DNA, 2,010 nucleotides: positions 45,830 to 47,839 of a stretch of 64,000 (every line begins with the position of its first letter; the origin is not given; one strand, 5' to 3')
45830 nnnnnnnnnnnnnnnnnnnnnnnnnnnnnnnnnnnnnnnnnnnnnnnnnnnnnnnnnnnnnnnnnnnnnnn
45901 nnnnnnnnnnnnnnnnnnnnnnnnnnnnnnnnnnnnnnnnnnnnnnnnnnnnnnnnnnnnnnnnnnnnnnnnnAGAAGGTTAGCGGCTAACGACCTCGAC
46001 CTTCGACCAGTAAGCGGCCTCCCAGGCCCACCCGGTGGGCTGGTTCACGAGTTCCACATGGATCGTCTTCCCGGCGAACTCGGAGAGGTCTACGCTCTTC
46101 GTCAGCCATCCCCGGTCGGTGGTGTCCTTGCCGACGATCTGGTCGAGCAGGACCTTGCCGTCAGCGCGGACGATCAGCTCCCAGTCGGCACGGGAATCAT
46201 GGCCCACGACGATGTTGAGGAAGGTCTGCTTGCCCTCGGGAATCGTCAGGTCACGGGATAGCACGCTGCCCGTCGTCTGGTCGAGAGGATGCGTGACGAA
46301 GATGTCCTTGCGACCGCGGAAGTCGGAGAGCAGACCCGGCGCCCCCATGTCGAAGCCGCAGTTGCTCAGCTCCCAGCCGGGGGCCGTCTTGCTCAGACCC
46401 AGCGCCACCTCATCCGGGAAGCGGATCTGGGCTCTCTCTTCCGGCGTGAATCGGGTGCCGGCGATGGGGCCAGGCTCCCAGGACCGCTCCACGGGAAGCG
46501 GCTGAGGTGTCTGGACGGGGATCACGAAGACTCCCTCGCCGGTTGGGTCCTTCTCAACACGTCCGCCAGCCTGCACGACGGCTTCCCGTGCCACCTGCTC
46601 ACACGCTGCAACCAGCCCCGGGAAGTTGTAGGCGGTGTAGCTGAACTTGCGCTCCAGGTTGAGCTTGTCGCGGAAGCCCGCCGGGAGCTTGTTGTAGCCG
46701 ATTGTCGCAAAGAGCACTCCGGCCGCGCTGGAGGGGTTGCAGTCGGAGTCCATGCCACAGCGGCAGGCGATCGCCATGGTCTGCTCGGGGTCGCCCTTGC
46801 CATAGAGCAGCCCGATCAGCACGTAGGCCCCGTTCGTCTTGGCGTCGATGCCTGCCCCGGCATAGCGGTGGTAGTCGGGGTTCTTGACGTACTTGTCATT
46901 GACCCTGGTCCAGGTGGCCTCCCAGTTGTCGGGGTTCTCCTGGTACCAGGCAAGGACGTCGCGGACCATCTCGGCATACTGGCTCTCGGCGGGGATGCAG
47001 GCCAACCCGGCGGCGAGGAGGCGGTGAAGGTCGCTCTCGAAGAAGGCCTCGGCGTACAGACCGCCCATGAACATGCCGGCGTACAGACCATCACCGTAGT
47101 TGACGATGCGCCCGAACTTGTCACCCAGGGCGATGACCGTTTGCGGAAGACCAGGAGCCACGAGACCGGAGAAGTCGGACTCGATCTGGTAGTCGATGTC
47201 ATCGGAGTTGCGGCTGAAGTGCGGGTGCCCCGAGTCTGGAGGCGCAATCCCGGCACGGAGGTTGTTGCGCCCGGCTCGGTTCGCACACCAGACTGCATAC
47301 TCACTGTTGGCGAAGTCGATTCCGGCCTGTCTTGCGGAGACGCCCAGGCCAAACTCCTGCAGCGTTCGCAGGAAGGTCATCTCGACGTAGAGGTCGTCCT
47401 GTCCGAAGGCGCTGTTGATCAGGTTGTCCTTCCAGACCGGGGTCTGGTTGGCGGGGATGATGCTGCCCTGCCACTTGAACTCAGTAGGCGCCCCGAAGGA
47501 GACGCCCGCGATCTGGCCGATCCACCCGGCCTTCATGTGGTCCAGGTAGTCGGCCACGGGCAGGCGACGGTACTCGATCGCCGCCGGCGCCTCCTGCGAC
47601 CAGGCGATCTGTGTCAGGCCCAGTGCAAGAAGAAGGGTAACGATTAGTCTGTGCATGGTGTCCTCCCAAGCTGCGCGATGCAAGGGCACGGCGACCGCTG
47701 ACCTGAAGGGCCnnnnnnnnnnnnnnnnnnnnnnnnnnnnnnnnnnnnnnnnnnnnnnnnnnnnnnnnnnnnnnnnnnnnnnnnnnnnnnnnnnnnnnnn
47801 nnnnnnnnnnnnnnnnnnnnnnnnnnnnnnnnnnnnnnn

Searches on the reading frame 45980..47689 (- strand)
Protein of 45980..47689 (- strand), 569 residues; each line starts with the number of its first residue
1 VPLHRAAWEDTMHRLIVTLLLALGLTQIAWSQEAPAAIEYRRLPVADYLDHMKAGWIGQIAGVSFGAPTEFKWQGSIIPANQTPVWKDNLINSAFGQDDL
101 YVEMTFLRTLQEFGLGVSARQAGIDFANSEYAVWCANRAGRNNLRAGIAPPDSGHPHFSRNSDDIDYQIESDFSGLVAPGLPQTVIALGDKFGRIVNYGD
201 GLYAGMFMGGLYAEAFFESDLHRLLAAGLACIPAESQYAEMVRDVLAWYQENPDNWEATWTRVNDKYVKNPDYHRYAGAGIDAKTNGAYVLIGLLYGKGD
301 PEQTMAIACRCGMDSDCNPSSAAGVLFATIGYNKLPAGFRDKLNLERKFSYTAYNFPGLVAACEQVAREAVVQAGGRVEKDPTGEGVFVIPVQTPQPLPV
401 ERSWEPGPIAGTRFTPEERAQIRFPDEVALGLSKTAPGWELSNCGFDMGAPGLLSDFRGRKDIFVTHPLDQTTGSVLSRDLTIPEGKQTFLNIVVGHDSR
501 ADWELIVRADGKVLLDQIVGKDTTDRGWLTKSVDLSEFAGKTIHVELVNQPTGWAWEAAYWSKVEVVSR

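Call 8: search_protein_families(library=pfam, proteins=[window:45980-47689:-], max_evalue=0.001)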
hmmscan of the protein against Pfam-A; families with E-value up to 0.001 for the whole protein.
window:45980-47689:- (569 aa): 1 family
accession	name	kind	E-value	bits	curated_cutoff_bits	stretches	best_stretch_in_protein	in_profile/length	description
PF03747.19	ADP_ribosyl_GH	-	2.2e-26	93.6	26.2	1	55-337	2-286/287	ADP-ribosylglycohydrolase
